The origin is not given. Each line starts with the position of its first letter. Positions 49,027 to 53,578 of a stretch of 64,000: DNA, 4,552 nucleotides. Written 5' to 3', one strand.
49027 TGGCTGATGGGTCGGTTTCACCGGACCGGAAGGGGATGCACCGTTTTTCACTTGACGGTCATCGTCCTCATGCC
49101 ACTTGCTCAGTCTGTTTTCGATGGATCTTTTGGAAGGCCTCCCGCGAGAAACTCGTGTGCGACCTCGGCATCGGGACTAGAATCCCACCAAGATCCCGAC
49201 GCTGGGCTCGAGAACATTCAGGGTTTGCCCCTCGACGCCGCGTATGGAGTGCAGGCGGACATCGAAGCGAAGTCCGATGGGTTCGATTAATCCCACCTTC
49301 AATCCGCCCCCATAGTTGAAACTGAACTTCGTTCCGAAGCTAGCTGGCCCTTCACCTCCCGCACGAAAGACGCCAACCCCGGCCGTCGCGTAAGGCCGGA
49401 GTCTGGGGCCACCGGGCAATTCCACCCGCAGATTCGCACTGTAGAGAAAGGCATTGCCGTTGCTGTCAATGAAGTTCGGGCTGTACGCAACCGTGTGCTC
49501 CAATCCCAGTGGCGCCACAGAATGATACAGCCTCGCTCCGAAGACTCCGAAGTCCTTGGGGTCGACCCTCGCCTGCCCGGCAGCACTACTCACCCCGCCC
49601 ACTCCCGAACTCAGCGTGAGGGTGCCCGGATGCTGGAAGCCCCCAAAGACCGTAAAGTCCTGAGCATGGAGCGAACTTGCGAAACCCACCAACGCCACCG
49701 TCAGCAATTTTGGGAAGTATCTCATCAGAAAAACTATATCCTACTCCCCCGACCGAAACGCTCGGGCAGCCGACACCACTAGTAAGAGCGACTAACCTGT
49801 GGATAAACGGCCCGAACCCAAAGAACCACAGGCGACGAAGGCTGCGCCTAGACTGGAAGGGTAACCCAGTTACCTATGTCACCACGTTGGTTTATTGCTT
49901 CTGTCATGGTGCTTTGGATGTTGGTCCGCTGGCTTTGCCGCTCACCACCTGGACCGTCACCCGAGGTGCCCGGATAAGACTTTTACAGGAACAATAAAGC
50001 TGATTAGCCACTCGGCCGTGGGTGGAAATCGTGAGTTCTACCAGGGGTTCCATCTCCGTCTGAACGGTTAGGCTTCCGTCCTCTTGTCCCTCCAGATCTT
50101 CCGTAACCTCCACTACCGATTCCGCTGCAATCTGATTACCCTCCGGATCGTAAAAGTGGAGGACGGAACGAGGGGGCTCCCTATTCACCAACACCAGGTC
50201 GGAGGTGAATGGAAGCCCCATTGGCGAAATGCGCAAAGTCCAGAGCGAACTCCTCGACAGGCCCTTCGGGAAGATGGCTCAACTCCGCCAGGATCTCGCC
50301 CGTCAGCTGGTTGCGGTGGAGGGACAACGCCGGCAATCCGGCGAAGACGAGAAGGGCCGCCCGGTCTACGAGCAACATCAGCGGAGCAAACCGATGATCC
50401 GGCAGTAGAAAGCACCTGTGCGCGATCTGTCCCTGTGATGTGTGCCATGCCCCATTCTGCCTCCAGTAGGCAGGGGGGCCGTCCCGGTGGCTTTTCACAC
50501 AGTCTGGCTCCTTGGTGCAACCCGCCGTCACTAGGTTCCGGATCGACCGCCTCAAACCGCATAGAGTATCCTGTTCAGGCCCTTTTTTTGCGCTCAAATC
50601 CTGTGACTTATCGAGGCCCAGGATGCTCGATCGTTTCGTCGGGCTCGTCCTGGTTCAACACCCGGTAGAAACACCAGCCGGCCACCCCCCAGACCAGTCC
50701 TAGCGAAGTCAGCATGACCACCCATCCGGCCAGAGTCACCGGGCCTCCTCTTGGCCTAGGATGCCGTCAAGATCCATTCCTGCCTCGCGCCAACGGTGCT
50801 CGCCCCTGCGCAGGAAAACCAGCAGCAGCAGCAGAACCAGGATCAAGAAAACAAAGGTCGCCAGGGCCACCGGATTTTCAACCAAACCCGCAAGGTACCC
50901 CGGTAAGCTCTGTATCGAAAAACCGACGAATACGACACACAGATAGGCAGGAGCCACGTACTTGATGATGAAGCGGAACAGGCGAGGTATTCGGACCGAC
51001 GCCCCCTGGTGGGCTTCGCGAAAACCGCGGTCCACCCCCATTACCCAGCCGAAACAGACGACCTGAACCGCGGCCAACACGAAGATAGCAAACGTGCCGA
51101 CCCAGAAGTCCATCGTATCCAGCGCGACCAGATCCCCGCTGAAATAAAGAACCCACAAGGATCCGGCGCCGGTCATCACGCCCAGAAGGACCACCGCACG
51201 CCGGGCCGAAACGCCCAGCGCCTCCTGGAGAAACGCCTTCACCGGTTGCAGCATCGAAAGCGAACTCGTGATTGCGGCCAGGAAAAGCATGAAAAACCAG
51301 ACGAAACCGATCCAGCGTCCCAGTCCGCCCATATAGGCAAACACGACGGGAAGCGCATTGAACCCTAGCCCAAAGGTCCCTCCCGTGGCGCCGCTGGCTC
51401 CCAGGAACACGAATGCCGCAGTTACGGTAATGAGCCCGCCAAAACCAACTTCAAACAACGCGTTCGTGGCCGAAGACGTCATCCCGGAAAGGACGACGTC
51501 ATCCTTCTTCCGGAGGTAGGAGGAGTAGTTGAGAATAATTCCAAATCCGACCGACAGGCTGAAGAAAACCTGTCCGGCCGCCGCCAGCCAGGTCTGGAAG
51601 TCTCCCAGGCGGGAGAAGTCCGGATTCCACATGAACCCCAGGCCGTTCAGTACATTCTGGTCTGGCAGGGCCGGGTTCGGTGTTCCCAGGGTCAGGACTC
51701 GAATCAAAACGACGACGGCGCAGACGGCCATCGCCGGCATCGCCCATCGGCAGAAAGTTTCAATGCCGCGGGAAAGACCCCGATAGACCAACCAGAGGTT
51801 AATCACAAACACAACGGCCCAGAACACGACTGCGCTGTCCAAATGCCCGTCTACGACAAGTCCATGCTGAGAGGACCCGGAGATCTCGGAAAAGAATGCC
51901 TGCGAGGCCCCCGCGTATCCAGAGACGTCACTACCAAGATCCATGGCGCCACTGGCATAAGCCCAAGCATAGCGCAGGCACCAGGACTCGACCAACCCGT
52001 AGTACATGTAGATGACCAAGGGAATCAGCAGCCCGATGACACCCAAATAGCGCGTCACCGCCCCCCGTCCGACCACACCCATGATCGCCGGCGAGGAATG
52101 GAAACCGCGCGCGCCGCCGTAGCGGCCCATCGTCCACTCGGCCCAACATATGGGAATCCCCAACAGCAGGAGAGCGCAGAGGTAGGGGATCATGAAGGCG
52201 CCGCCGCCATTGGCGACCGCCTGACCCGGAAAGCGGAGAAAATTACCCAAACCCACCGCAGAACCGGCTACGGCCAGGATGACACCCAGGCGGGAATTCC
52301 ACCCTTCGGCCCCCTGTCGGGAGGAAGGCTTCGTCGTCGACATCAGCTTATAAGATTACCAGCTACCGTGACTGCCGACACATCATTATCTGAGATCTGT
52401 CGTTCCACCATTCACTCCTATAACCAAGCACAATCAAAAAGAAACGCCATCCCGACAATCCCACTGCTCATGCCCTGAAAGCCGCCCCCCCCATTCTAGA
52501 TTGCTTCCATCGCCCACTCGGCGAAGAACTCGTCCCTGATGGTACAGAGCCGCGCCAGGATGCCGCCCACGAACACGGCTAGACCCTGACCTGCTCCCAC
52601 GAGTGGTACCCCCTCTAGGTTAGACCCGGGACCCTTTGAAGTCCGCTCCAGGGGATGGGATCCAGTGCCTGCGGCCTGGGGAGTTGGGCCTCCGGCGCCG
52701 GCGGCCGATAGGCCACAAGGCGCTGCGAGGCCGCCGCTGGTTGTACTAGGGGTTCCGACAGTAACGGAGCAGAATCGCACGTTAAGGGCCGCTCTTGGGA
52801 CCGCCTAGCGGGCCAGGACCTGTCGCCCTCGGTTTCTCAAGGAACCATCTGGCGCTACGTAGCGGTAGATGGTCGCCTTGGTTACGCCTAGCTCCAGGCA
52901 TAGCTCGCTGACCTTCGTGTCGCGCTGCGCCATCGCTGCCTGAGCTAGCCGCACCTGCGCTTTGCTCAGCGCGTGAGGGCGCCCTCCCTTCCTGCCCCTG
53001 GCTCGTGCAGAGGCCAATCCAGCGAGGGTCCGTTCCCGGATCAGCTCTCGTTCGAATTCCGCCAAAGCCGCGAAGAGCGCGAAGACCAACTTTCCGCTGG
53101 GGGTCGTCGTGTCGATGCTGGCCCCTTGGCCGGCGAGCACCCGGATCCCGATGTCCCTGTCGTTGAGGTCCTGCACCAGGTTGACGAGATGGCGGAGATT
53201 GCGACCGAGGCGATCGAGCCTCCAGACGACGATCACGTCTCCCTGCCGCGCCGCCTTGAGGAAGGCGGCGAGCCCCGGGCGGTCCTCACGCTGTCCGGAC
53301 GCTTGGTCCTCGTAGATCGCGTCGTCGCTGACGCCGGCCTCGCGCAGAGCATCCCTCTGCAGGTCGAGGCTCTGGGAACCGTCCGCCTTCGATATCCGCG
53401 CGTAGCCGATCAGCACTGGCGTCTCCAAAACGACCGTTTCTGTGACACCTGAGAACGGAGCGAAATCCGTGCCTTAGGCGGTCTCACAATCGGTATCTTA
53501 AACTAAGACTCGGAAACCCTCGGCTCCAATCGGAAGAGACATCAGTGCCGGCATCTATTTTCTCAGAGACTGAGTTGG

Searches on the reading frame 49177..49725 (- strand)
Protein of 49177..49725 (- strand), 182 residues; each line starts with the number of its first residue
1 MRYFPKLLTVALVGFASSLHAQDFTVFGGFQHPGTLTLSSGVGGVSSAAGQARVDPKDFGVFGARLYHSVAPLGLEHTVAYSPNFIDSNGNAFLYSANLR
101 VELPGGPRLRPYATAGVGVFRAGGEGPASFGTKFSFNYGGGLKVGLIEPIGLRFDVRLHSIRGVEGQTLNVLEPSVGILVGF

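Call 6: search_protein_families(library=pfam, proteins=[window:49177-49725:-], max_evalue=0.01)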
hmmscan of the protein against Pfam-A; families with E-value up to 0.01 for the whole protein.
window:49177-49725:- (182 aa): 1 family
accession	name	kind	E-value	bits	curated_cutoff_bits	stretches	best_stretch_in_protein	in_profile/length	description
PF13505.12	OMP_b-brl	-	6.4e-11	43.2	28.7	1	11-171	3-169/175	Outer membrane protein beta-barrel domain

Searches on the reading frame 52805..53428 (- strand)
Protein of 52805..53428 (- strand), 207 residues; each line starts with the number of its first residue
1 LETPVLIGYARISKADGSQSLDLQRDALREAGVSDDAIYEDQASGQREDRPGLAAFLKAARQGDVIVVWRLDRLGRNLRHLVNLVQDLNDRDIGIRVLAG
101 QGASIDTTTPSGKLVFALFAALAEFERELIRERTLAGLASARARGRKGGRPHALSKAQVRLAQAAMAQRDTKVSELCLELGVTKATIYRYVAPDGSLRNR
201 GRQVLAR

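Call 38: search_protein_families(library=pfam, proteins=[window:52805-53428:-], max_evalue=0.001)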
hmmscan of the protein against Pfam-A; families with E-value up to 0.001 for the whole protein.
window:52805-53428:- (207 aa): 3 families
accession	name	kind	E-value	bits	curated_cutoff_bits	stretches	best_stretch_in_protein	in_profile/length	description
PF00239.26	Resolvase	-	4e-45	153.9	23.3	1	7-146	2-144/145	Resolvase, N terminal domain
PF02796.21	HTH_7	-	7.1e-05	23.3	23.8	1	149-192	1-43/45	Helix-turn-helix domain of resolvase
PF00440.29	TetR_N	-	0.00047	20.3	24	0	170-190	16-36/47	Bacterial regulatory proteins, tetR family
